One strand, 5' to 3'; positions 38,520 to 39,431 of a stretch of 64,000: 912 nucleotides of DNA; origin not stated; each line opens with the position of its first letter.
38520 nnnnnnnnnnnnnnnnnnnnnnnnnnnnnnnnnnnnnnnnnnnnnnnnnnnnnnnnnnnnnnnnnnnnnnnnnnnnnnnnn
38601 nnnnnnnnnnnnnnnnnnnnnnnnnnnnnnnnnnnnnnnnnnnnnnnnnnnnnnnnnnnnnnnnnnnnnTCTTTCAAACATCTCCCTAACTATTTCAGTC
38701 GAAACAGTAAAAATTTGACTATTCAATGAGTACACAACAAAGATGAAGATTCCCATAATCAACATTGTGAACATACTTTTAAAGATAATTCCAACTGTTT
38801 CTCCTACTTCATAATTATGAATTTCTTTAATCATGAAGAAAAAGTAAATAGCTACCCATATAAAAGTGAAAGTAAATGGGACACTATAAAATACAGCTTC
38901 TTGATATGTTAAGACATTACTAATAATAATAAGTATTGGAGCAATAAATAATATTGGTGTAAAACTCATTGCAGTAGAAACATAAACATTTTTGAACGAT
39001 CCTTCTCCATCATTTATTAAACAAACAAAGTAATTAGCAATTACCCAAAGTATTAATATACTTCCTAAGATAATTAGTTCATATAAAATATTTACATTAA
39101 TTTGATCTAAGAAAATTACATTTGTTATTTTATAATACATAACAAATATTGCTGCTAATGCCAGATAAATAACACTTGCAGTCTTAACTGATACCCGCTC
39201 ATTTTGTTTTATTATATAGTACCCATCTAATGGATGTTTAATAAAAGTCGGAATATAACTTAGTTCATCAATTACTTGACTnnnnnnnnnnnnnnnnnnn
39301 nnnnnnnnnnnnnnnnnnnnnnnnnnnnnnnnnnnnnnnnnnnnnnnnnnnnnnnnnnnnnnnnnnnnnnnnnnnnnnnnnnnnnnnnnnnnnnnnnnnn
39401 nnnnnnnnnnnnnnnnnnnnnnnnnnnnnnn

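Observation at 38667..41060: NHL-like beta-propeller fused to a Yip1-like polytopic membrane domain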

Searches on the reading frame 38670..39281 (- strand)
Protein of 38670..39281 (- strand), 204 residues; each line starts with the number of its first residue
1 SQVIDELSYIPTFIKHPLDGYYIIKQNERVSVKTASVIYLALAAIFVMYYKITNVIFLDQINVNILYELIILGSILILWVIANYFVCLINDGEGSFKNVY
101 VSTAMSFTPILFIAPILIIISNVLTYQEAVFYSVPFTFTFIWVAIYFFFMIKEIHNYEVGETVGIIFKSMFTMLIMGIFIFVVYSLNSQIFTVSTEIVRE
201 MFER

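Call 67: find_homologous_proteins(query=window:38670-39281:-, max_evalue=0.01)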
Query seq(204 aa) (204 aa): 6 proteins with E <= 0.01 among 121 candidates.
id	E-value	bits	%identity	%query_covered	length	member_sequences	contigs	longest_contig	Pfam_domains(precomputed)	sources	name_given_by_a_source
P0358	6.6e-60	220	71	74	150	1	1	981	PF04893.23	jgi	jgi:hypothetical protein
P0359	1.8e-56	209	53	98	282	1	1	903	PF04893.23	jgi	-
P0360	5.4e-35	139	49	72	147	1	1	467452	PF04893.23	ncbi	-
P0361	2.0e-24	105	33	94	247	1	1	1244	PF04893.23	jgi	jgi:hypothetical protein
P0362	8.7e-23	99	57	45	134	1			-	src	-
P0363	1.7e-18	85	37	68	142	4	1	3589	PF04893.23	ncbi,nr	ncbi:MAG: YIP1 family protein, partial [Candidatus Izemoplasmatales bacterium]|nr:YIP1 family protei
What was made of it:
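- Tried and rejected: Searching the big protein database with the Yip1 region alone (res 594-797), to find stand-alone relatives such as YknW, returned only six fragments of the same family (call 67).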
